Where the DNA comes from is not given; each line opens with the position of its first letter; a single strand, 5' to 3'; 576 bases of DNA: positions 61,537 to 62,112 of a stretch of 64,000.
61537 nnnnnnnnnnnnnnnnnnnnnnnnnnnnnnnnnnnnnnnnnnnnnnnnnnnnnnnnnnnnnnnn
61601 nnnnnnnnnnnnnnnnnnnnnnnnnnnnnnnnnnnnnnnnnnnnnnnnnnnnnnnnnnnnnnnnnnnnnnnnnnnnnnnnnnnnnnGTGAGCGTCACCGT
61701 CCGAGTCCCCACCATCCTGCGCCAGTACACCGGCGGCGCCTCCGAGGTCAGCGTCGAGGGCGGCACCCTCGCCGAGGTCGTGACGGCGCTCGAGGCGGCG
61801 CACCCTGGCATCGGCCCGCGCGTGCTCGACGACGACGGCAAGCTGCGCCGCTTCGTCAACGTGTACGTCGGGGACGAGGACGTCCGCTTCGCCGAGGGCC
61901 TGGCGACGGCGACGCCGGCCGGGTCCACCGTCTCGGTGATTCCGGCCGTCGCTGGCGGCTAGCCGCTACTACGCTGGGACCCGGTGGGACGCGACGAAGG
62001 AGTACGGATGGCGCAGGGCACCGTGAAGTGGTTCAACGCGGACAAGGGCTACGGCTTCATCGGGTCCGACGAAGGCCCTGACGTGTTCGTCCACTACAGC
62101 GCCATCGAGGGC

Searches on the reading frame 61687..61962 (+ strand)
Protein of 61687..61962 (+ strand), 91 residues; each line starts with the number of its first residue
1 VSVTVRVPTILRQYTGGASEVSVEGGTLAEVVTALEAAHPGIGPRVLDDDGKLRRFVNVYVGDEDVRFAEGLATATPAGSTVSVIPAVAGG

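Call 7: search_protein_families(library=pfam, proteins=[window:61687-61962:+], max_evalue=0.01)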
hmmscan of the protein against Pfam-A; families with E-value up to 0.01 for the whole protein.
window:61687-61962:+ (91 aa): 2 families
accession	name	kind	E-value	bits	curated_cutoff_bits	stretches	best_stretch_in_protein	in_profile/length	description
PF02597.26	ThiS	-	2e-12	47.9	22.5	1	5-91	1-76/76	ThiS family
PF06805.18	Lambda_tail_I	-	0.0065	17.3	23.8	0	21-91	21-83/83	Bacteriophage lambda tail assembly protein I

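Call 8: search_protein_families(library=ncbifam, proteins=[window:61687-61962:+], max_evalue=0.01)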
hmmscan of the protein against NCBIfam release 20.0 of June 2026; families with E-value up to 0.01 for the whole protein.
window:61687-61962:+ (91 aa): 2 families
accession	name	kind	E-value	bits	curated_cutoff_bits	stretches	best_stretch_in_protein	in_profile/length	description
NF041918.1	SAMP1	equivalog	2.1e-15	57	60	1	9-91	7-91/91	ubiquitin-like small modifier protein 1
TIGR01687.1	moaD_arch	subfamily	1.6e-07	31.7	49.5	1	3-91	1-88/88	MoaD family protein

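Call 56: find_encoding_contigs(protein=window:61687-61962:+, flank=3000, max_places=6)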
Protein window:61687-61962:+ (91 aa): no gene with exactly this product is on record in the collection.

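Call 57: search_solved_structures(query=window:61687-61959:+, max_evalue=0.01)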
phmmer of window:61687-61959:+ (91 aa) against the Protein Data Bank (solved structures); distinct sequences matched with E-value up to 0.01: 7.
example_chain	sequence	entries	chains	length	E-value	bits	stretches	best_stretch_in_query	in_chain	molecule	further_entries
3dwg_C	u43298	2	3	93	1.8e-27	98.4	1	1-91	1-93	9.5 kDa culture filtrate antigen cfp10A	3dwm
4n6e_B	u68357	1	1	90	4.3e-24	87.7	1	1-91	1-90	ThiS/MoaD family protein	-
1v8c_A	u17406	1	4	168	7.7e-09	39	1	11-91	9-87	MoaD related protein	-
2m19_A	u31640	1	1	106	1.5e-08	38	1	24-91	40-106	Molybdopterin converting factor subunit 1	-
3po0_A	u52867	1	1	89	1.8e-06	31.5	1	20-91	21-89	Small archaeal modifier protein 1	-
4hro_A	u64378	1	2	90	2.3e-06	31.1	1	20-91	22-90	Small archaeal modifier protein 1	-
2l83_A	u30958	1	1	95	3.5e-06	30.5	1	20-91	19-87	Small archaeal modifier protein 1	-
